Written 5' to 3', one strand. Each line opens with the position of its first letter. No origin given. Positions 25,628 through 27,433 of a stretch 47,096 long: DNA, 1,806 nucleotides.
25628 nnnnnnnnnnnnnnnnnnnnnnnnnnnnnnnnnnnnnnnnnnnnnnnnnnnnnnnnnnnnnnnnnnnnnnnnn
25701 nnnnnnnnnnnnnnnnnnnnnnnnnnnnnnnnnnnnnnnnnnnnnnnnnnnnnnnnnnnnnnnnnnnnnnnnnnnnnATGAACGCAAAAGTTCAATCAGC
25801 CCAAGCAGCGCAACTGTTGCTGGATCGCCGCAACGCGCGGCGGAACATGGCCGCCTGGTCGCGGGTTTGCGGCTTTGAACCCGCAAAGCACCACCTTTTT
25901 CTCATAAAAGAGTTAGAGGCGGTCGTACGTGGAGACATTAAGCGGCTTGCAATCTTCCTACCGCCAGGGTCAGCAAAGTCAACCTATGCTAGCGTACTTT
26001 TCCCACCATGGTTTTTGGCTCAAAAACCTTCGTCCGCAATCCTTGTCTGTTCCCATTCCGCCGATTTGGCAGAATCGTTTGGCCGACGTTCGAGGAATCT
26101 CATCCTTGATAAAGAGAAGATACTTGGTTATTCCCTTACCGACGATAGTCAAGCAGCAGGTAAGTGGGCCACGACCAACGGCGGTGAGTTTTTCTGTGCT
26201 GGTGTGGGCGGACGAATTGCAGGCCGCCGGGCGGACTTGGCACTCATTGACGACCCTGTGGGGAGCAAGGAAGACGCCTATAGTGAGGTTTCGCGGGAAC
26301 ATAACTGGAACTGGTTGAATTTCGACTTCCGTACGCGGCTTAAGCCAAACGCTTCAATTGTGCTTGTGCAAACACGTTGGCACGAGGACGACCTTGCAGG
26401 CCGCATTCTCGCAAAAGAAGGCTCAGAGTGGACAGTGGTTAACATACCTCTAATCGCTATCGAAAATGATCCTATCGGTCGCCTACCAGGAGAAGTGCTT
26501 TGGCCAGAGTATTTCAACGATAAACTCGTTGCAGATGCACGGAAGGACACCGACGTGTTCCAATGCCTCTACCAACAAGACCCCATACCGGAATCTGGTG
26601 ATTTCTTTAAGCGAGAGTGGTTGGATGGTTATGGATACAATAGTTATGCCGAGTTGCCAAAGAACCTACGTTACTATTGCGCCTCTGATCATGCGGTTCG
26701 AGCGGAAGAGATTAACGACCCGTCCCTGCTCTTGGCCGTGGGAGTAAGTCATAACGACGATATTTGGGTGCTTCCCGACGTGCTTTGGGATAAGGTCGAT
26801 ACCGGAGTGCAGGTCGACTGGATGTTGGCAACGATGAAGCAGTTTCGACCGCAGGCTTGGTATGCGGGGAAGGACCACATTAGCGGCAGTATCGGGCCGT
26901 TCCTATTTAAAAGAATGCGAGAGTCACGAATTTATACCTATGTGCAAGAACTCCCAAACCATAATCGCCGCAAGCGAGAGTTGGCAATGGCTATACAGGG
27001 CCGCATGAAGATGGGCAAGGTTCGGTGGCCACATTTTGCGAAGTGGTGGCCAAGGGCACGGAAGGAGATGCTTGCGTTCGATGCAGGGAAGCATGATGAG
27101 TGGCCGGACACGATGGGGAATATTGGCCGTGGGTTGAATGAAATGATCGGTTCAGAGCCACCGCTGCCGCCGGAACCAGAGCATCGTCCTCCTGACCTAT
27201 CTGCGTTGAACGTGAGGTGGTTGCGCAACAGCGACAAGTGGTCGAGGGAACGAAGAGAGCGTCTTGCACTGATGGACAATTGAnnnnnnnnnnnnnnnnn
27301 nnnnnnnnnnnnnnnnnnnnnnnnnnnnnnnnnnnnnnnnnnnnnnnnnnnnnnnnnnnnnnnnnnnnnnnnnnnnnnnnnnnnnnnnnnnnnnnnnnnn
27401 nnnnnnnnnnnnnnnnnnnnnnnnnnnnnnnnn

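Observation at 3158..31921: The element is strand-aware, abuts stop and start codons, and partitions the genome into functional modules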

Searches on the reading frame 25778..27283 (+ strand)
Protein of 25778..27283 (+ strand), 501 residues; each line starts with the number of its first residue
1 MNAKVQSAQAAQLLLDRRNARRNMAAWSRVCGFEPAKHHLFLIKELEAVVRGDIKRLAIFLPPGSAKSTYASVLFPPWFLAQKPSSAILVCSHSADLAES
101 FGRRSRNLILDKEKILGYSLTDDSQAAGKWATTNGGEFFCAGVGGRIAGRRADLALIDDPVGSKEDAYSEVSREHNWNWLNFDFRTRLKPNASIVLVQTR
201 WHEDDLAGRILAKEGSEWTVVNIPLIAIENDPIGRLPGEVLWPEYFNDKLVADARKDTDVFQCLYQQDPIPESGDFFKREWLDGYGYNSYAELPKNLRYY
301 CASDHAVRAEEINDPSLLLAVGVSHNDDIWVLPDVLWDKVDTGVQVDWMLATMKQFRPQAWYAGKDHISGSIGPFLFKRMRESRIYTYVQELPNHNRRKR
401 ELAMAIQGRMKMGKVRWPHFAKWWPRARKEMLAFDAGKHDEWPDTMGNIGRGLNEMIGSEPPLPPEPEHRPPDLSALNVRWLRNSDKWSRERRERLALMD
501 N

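Call 7: search_dna_similar(query=window:25778-27283:+, collection=phages, mode=protein, max_rows=25)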
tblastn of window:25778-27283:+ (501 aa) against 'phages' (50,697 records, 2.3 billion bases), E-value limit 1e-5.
Records with a match: 2042; places in all: 2046; records where one place covers at least 80% of the query: 389.
Best place of each record, by identity: <60% 2042.
By first word of the organism name: Mycobacterium 476; Microbacterium 273; Gordonia 185; Escherichia 183; Klebsiella 149; Vibrio 77; Acinetobacter 51; Brucella 41; Bacteriophage 40; Lactococcus 39; and 93 more.
By host as written in the record: Mycobacterium smegmatis mc2 155 335; - 167; Gordonia terrae 3612 145; Microbacterium foliorum NRRL B-24224 SEA 111; Microbacterium foliorum NRRL B-24224 104; Mycobacterium smegmatis mc#155 80; Klebsiella pneumoniae 50; Escherichia coli 44; and 408 more.
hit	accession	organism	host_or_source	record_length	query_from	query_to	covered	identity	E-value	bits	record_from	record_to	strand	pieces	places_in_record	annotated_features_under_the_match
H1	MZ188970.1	Phage CBW1004C-Prop1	-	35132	5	457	90%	39.2%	3e-81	281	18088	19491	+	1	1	terminase large subunit | terminase small subunit protein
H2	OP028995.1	Microcystis phage Mae-Yong1326-1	Microcystis aeruginosa FACHB-1326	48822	33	457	85%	38.0%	4e-83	286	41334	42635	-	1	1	terminase large subunit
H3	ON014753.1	Pseudanabaena phage Pam1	Pseudanabaena sp.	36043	12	455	89%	36.4%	5e-67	239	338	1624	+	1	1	terminase large subunit | terminase small subunit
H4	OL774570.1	Aeromonas phage phiA008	Aeromonas sp.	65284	10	459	90%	35.8%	6e-60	219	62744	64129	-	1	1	hypothetical protein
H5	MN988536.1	Rhizobium phage RHph_N65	Rhizobium phaseoli INC1-2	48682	33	493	92%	34.0%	1e-60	221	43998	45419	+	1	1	terminase large subunit protein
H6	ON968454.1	Pseudanabaena phage Pan3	Pseudanabaena sp.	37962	5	455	90%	33.4%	1e-66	239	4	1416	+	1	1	terminase large subunit | terminase small subunit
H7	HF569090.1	Brucella phage R/C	Brucella sp.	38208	5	456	88%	34.0%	3e-45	281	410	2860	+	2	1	R/C_ORF02: putative terminase, large subunit | R/C_ORF03: putative HNH endonuclease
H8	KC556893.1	Brucella phage Bk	Brucella melitensis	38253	5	456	88%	34.0%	3e-45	281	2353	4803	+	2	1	putative terminase large subunit | putative HNH endonuclease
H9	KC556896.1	Brucella phage S708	Brucella suis S708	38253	5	456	88%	34.0%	3e-45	281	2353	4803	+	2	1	putative terminase large subunit | putative HNH endonuclease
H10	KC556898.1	Brucella phage Wb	Brucella abortus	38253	5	456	88%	34.0%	3e-45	281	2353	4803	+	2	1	putative terminase large subunit | putative HNH endonuclease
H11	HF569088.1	Brucella phage Bk2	Brucella sp.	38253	5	456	88%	34.0%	3e-45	281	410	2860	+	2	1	Bk2_ORF02: putative terminase, large subunit | Bk2_ORF03: putative HNH endonuclease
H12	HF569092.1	Brucella phage Wb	Brucella sp.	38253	5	456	88%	34.0%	3e-45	281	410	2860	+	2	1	Wb_ORF02: putative terminase, large subunit | Wb_ORF03: putative HNH endonuclease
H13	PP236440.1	Brucella phage NMY-1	Brucella melitensis Isfahan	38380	5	456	88%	34.0%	3e-45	281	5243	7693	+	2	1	putative terminase large subunit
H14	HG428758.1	Brucella phage F1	Brucella sp.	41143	5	456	88%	34.0%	3e-45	281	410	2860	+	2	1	F1_ORF02: putative terminase, large subunit | F1_ORF03: putative HNH endonuclease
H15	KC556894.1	Brucella phage Fz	Brucella abortus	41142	5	456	88%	34.0%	3e-45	281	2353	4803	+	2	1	putative terminase large subunit | putative HNH endonuclease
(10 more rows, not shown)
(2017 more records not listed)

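Call 14: find_related_loci(query=window:25778-27283:+, collection=viral_contigs, flank=10000)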
Query window:25778-27283:+ (501 aa) in viral_contigs; peptide patterns used: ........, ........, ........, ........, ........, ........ (x = any residue, [..] = any of these).
17 stretches matched a pattern; 15 encode a relative of the query (tblastn E <= 1e-3); 15 distinct loci.
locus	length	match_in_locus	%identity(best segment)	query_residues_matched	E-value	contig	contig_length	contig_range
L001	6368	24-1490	45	5-496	2e-137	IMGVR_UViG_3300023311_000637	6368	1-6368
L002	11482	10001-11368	45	9-465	6e-122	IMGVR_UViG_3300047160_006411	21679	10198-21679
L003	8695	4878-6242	45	5-460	3e-121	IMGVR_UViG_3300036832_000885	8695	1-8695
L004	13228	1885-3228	45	9-457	6e-121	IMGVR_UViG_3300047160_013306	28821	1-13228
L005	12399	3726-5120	44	1-470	2e-119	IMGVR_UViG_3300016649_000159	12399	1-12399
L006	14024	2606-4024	43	1-476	8e-118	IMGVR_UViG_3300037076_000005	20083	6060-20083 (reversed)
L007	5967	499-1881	44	1-466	8e-116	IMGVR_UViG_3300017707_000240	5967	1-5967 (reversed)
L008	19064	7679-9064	44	1-466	6e-115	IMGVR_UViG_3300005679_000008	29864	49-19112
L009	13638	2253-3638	44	1-466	6e-115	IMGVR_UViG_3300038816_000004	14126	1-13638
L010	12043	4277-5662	44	1-466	6e-115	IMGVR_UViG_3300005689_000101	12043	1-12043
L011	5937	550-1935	44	1-466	4e-115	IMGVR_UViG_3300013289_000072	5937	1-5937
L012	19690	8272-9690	43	5-480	5e-113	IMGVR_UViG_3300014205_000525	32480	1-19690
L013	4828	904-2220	45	27-468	3e-109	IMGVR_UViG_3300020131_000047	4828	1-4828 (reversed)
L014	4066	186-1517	44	27-473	1e-108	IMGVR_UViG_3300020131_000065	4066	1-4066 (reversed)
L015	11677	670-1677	31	14-326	3e-42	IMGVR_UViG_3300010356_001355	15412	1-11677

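Call 21: find_encoding_contigs(protein=window:25778-27283:+, flank=10000, max_places=10)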
Protein window:25778-27283:+ (501 aa): no gene with exactly this product is on record in the collection.

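Call 22: find_homologous_proteins(query=window:25778-27283:+, max_evalue=1e-50)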
Query window:25778-27283:+ (501 aa): 5358 proteins with E <= 1e-50 among 8000 candidates; the best 120 are listed.
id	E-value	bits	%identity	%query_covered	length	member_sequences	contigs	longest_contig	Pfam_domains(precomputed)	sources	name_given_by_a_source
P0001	0.0e+0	1059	87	100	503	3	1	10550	PF03237.22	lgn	-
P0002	3.6e-298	1008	84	100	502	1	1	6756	PF03237.22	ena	-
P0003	2.0e-280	949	80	100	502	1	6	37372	PF03237.22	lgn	-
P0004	3.6e-272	922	77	99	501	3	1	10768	PF03237.22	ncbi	-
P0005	4.7e-271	918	77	99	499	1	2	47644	PF03237.22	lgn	-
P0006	2.9e-266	902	76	97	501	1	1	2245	PF03237.22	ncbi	-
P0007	7.5e-256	868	74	95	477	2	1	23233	PF03237.22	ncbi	-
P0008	9.5e-252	855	76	95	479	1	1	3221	PF03237.22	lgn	-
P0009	9.6e-246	835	76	93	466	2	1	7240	PF03237.22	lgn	-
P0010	2.1e-216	738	64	100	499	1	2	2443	PF03237.22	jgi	jgi:predicted phage terminase large subunit-like protein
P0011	7.0e-210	716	64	97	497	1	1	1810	PF03237.22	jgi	jgi:predicted phage terminase large subunit-like protein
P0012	1.1e-200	686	59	98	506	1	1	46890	PF17289.9,PF03237.22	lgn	-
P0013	2.3e-198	678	62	95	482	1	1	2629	PF03237.22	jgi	jgi:hypothetical protein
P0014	1.9e-194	665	58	99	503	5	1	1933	PF03237.22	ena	-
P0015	4.4e-193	661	57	100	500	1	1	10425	PF03237.22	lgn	-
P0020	4.6e-186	638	62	92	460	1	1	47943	PF03237.22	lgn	-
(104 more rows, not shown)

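Call 23: find_encoding_contigs(protein=P0005, flank=10000, max_places=3)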
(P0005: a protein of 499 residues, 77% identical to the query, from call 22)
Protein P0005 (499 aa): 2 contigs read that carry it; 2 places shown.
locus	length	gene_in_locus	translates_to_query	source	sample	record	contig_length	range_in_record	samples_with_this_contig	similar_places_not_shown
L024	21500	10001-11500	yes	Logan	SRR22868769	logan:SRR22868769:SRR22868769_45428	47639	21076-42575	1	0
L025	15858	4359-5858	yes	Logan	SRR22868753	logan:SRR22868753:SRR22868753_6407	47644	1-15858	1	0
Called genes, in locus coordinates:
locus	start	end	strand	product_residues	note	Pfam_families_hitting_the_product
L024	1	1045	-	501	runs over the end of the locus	PF13245:AAA_19, PF13604:AAA_30 (faint), PF01443:Viral_helicase1 (faint), PF00580:UvrD-helicase, PF13361:UvrD_C, PF13538:UvrD_C_2 (faint)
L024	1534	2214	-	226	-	-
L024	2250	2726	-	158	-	-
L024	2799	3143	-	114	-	-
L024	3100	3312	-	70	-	-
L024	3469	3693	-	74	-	-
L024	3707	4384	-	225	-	-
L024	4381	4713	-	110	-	-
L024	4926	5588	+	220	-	-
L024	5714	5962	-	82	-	-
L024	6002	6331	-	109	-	-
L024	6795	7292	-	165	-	-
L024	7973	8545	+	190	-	-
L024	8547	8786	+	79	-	-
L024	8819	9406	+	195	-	PF00929:RNase_T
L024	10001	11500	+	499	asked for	PF03237:Terminase_6N (weak)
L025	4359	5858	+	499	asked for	PF03237:Terminase_6N (weak)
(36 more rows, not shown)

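Call 24: find_encoding_contigs(protein=P0003, flank=10000, max_places=3)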
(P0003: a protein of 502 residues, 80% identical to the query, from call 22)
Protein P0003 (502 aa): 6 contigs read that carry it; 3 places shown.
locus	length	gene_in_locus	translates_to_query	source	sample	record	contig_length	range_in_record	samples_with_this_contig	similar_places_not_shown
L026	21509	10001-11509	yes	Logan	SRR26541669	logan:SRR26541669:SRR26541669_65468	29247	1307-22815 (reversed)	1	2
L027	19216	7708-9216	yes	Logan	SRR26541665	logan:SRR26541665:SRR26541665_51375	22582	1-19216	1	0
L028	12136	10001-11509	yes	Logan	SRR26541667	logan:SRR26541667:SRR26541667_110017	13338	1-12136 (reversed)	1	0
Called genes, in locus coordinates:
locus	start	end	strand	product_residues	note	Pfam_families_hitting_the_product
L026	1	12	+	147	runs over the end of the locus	-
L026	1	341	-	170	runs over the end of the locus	-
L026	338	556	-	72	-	-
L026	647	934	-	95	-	-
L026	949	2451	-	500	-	PF13245:AAA_19, PF01443:Viral_helicase1 (faint), PF13361:UvrD_C, PF00580:UvrD-helicase, PF13538:UvrD_C_2 (faint)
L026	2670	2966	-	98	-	-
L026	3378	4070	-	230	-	-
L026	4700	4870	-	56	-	-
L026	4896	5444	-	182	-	-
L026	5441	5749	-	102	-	-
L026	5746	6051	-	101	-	-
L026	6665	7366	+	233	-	-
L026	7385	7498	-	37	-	-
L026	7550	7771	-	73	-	-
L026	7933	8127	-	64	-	-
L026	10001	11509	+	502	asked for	PF03237:Terminase_6N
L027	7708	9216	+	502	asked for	PF03237:Terminase_6N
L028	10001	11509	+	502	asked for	PF03237:Terminase_6N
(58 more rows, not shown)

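Call 25: find_encoding_contigs(protein=P0001, flank=10000, max_places=2)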
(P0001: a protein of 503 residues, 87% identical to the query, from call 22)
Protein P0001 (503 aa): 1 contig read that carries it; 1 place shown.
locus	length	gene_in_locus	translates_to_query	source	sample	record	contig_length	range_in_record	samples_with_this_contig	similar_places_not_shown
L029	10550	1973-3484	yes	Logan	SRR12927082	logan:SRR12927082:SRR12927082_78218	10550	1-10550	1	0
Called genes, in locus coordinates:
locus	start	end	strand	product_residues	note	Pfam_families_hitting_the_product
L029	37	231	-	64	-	-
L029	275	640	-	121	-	-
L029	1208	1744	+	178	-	-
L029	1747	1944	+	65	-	-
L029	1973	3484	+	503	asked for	PF03237:Terminase_6N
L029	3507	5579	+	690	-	-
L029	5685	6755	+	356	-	-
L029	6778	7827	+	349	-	-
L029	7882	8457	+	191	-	-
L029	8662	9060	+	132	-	-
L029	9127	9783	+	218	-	PF24175:SU10_adaptor (weak)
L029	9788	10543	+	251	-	-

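Call 35: find_related_loci(query=window:25778-27283:+, collection=metagenome_contigs, flank=10000)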
Query window:25778-27283:+ (501 aa) in metagenome_contigs; peptide patterns used: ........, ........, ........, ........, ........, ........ (x = any residue, [..] = any of these).
79 stretches matched a pattern; 24 encode a relative of the query (tblastn E <= 1e-3); 24 distinct loci.
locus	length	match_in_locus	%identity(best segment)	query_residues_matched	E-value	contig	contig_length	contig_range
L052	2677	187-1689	76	1-501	0e+0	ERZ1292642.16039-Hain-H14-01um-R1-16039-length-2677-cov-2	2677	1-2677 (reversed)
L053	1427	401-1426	87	2-343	0e+0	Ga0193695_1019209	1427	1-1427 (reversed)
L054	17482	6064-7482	43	1-476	8e-118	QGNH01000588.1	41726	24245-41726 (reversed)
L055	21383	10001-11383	44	1-466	1e-115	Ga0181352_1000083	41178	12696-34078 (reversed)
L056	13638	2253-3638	44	1-466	6e-115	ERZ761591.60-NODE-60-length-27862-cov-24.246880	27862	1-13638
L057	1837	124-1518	43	1-472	3e-123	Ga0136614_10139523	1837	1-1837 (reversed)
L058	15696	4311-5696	44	1-466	6e-115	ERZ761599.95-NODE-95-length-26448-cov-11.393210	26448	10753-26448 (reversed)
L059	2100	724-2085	44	11-467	1e-121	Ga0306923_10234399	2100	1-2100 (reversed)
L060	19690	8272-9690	43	5-480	4e-113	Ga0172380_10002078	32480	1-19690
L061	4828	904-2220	45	27-468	3e-109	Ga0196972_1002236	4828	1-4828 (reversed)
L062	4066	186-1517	44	27-473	1e-108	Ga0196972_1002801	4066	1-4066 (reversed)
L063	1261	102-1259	46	11-398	2e-113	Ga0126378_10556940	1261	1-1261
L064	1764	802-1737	48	11-332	3e-94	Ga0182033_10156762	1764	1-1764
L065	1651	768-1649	50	11-304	2e-93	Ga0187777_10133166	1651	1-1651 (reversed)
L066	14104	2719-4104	44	1-466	6e-115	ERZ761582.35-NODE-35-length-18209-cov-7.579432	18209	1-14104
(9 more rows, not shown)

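Call 36: find_encoding_contigs(protein=P0007, flank=10000, max_places=1)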
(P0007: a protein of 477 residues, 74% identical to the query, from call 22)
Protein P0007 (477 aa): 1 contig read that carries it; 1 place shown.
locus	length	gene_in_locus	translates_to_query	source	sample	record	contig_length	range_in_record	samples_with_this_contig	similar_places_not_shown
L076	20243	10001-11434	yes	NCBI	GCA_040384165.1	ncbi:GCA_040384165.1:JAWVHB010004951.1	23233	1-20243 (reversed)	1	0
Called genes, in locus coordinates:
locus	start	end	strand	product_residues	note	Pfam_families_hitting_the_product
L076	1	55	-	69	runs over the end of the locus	-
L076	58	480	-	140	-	-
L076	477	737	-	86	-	-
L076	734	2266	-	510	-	PF02562:PhoH (faint), PF13245:AAA_19, PF13604:AAA_30 (faint), PF01443:Viral_helicase1 (faint), PF00580:UvrD-helicase, PF13361:UvrD_C, PF13538:UvrD_C_2 (faint)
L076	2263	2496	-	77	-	-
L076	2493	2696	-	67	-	-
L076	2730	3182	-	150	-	-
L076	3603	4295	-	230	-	-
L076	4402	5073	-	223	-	-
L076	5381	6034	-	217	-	PF00684:DnaJ_CXXCXGXG (faint)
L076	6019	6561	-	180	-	-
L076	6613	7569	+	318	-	-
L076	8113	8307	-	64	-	-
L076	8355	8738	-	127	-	-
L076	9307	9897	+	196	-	-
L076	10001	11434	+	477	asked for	PF03237:Terminase_6N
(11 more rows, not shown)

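Call 37: find_encoding_contigs(protein=P0020, flank=10000, max_places=1)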
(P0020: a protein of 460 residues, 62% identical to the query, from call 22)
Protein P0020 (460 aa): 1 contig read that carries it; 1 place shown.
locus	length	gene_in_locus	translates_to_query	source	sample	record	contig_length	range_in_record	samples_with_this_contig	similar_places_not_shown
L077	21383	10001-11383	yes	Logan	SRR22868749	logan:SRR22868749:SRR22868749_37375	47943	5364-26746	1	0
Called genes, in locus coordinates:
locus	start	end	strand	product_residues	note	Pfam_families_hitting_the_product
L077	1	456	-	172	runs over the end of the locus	-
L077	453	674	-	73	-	-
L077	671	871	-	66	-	-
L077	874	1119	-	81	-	-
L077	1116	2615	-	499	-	PF13245:AAA_19, PF13604:AAA_30 (faint), PF01443:Viral_helicase1 (faint), PF00580:UvrD-helicase, PF13361:UvrD_C, PF13538:UvrD_C_2 (faint)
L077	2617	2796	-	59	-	-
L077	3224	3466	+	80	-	-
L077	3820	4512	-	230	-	-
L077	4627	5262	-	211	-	-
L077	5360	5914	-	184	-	-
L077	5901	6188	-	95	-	-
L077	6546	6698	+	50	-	-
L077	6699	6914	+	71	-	-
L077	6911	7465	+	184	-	-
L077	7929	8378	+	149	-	-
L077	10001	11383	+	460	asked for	PF03237:Terminase_6N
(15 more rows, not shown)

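Call 38: find_encoding_contigs(protein=P0012, flank=10000, max_places=1)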
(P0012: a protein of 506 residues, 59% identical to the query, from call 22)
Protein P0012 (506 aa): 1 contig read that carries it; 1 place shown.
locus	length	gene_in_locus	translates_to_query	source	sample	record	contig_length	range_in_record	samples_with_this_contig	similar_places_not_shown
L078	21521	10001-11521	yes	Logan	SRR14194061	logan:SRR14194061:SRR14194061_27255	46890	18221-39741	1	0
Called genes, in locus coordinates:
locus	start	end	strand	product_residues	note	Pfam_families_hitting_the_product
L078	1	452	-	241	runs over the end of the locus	PF00535:Glycos_transf_2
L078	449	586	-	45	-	-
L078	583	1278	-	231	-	PF05721:PhyH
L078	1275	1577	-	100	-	-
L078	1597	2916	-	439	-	-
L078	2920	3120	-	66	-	-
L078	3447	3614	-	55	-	-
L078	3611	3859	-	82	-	-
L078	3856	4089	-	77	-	-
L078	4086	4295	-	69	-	-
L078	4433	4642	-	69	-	-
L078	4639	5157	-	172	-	-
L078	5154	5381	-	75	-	-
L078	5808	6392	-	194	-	-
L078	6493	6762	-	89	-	-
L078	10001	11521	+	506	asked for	PF03237:Terminase_6N, PF17289:Terminase_6C (weak)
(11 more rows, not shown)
